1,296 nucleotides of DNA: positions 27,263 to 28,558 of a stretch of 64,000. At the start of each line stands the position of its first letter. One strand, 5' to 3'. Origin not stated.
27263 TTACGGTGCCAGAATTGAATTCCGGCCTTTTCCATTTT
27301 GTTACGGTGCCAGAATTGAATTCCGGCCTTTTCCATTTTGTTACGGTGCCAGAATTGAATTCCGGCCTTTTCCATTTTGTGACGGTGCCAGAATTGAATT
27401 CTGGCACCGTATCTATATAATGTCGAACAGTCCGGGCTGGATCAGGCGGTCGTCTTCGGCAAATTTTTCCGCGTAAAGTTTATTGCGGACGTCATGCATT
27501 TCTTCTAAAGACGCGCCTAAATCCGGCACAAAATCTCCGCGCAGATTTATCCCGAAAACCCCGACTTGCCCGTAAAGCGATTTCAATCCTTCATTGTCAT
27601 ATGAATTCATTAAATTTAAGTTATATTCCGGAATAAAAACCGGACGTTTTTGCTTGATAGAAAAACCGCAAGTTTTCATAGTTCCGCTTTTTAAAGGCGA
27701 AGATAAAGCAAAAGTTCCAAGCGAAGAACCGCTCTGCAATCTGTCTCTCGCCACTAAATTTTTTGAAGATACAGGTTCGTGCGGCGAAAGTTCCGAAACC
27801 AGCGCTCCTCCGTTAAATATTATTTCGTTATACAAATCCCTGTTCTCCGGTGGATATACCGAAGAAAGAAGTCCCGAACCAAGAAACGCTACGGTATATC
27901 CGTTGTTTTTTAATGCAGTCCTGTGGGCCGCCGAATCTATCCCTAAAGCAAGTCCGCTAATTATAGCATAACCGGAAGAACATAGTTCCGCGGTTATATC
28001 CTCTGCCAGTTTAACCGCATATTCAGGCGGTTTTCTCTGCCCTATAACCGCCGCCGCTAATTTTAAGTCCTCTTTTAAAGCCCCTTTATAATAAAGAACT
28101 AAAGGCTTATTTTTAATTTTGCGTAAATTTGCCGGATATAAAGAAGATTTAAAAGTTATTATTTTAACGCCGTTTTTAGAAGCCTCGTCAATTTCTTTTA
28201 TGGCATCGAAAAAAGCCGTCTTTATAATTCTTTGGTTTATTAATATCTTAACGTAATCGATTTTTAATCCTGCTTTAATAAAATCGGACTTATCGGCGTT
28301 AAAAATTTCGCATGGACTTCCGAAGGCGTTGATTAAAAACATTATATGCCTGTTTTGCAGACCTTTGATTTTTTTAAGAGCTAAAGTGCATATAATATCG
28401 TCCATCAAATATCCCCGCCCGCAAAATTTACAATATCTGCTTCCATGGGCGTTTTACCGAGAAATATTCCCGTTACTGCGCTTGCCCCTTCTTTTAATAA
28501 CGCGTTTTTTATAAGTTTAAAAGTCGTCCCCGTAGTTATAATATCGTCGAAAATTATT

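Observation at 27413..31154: A PRTase + DprA-like + SF1-helicase cassette splits pheS from pheT: possible ShosTA/PsyrTA-like TA/defence module rather than competence genes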

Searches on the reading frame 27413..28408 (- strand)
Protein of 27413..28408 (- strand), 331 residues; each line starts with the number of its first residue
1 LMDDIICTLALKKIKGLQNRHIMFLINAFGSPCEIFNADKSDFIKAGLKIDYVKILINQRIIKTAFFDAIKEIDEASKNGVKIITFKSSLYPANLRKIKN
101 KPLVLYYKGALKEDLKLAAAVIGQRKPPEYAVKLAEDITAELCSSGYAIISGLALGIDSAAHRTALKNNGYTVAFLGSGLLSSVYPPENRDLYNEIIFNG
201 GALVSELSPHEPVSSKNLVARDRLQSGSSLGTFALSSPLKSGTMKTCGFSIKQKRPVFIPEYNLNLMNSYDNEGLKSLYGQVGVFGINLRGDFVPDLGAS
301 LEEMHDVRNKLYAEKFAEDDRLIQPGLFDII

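Call 3: search_protein_families(library=pfam, proteins=[window:27413-28408:-], max_evalue=0.1)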
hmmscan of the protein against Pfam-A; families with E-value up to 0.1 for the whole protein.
window:27413-28408:- (331 aa): 2 families
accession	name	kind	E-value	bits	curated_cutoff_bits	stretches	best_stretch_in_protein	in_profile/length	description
PF02481.21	DNA_processg_A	-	5.1e-52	176.6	29.6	1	77-265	3-192/212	DNA recombination-mediator protein A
PF18306.6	LDcluster4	-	0.00014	21.9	26.3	1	118-176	3-62/151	SLOG cluster4 family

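Call 4: search_protein_families(library=ncbifam, proteins=[window:27413-28408:-], max_evalue=0.1)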
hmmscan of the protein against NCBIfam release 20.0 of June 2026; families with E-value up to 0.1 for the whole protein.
window:27413-28408:- (331 aa): 2 families
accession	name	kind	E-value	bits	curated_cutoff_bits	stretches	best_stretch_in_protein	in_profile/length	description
TIGR00732.1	dprA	equivalog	9.8e-48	162.2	191.15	1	76-265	4-192/220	DNA-processing protein DprA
NF008007.0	PRK10736.1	equivalog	4e-39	134.8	495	1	9-259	8-249/374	DNA-protecting protein DprA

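Call 5: search_protein_families(library=padloc, proteins=[window:27413-28408:-], max_evalue=0.1)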
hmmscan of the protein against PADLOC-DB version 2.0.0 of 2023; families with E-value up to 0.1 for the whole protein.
window:27413-28408:- (331 aa): 4 families
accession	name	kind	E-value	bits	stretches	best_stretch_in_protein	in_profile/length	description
PDLC03961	ShosA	-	1.8e-61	206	1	35-267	42-260/303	-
PDLC02997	ShosA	-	1.3e-27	94.9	1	77-260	91-273/327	-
PDLC03927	PsyrA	-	3.4e-25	87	1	72-259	85-272/398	-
PDLC00412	ThsA1|ThsA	-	0.009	13.2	1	130-168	135-173/314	STALD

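Call 7: find_encoding_contigs(protein=window:27413-28408:-, flank=10000, max_places=6)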
Protein window:27413-28408:- (331 aa): no gene with exactly this product is on record in the collection.

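Call 9: find_encoding_contigs(protein=window:27413-28405:-, flank=10000, max_places=6)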
Protein window:27413-28405:- (330 aa): 3 contigs read that carry it; 1 place shown.
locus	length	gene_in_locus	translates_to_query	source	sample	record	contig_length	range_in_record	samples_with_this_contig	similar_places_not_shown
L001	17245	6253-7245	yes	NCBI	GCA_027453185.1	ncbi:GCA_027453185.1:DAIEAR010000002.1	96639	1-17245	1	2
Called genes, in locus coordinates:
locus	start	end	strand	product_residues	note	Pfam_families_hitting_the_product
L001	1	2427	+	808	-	?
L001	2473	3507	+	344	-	PF02912:Phe_tRNA-synt_N, PF01409:tRNA-synt_2d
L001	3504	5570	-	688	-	PF00580:UvrD-helicase, PF13245:AAA_19, PF00580:UvrD-helicase, PF13361:UvrD_C, PF13538:UvrD_C_2 (faint)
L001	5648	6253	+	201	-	-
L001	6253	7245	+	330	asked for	PF02481:DNA_processg_A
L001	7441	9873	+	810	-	PF03483:B3_4, PF03484:B5, PF17759:tRNA_synthFbeta, PF03147:FDX-ACB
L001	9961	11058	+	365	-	PF02163:Peptidase_M50, PF17820:PDZ_6 (faint)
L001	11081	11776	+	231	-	PF00814:TsaD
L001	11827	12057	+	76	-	-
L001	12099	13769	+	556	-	PF00920:ILVD_EDD_N, PF24877:ILV_EDD_C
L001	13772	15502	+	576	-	PF02776:TPP_enzyme_N, PF00205:TPP_enzyme_M, PF02775:TPP_enzyme_C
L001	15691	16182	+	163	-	PF01842:ACT, PF22629:ACT_AHAS_ss, PF13710:ACT_5, PF10369:ALS_ss_C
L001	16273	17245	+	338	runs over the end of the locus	PF02826:2-Hacid_dh_C, PF03807:F420_oxidored, PF07991:KARI_N, PF01450:KARI_C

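Call 17: search_solved_structures(query=window:27413-28405:-, max_evalue=0.001)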
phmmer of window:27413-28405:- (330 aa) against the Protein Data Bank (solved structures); distinct sequences matched with E-value up to 0.001: 7.
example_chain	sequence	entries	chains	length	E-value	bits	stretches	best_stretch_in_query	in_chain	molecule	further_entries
8zva_A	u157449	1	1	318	2.3e-24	89.3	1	76-259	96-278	DNA processing protein DprA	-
9vzo_A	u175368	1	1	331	2.4e-24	89.2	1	76-259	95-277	DprA-like antitoxin protein ShosA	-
3maj_A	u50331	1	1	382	6.6e-23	84.5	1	67-258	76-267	DNA processing chain A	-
3uqz_A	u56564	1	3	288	1.3e-22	83.6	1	67-258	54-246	DNA processing protein DprA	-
4ljr_A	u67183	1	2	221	1.6e-15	60.3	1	96-300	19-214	DNA processing chain A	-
4ljk_A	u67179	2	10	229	3e-15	59.4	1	96-286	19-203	DNA processing chain A (DprA)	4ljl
5mll_A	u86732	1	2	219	3.7e-15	59.1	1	96-286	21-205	DNA processing chain A (DprA)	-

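Call 47: find_related_loci(query=A3, collection=genome_contigs, flank=6000)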
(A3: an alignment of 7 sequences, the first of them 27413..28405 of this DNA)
Query A3 (330 aa) in genome_contigs; peptide patterns used: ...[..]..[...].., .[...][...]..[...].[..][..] (x = any residue, [..] = any of these).
235 stretches matched a pattern; 31 encode a relative of the query (tblastn E <= 1e-3); 31 distinct loci.
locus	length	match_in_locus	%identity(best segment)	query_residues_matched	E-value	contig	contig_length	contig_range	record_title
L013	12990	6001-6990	95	1-330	0e+0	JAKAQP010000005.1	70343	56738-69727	MAG: bacterium isolate YF2.bin80 NODE_265_length_70343_cov_17.571978, whole genome shotgun sequence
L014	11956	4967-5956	94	1-330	0e+0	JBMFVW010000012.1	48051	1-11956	MAG: Candidatus Acidulodesulfobacterium sp. isolate KM4364-02 NODE_276_length_48051_cov_199.367593, whole genome shotgun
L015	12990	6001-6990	92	1-330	0e+0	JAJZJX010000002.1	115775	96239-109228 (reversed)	MAG: bacterium isolate LSA5.bin80 NODE_124_length_115775_cov_13.199424, whole genome shotgun sequence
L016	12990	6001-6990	81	1-330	0e+0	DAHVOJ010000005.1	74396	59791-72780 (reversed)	MAG TPA_asm: bacterium isolate clean584 NODE_5_length_74396_cov_13.999475, whole genome shotgun sequence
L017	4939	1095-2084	75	1-330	2e-170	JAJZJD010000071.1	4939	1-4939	MAG: bacterium isolate LSA5.bin115 NODE_25383_length_4939_cov_4.679343, whole genome shotgun sequence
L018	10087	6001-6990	75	1-330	1e-166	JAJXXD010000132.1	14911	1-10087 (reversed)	MAG: bacterium isolate BP6.bin134 NODE_6259_length_14911_cov_2.743574, whole genome shotgun sequence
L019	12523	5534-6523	73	1-330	1e-166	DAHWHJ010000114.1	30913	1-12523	MAG TPA_asm: bacterium isolate clean1277 k141_238364, whole genome shotgun sequence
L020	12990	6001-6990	73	1-330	1e-163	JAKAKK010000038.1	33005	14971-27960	MAG: bacterium isolate WY4.bin64 NODE_1544_length_33005_cov_13.295912, whole genome shotgun sequence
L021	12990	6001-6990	75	1-330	4e-163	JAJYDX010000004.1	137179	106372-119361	MAG: bacterium isolate DBS1-1.bin125 NODE_127_length_137179_cov_3.515476, whole genome shotgun sequence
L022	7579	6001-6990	72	1-330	1e-162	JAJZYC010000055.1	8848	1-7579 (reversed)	MAG: bacterium isolate TL1-5.bin112 NODE_10619_length_8848_cov_1.307763, whole genome shotgun sequence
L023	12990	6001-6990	72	1-330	5e-162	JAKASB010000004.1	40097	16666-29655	MAG: bacterium isolate YP1.bin11 NODE_850_length_40097_cov_60.780911, whole genome shotgun sequence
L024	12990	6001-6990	69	1-329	2e-153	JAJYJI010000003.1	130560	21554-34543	MAG: bacterium isolate DBS2-1.bin157 NODE_207_length_130560_cov_9.637737, whole genome shotgun sequence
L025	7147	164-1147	68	1-328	5e-153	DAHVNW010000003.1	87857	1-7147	MAG TPA_asm: bacterium isolate clean576 NODE_3_length_87857_cov_7.094110, whole genome shotgun sequence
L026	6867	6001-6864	76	1-288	4e-150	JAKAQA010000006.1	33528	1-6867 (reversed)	MAG: bacterium isolate YF1.bin97 NODE_1296_length_33528_cov_6.887578, whole genome shotgun sequence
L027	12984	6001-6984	64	1-327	2e-141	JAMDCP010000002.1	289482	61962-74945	MAG: Deltaproteobacteria bacterium isolate FK_Sedi_B_Bin.167 NODE_13_length_289482_cov_454.462, whole genome shotgun seq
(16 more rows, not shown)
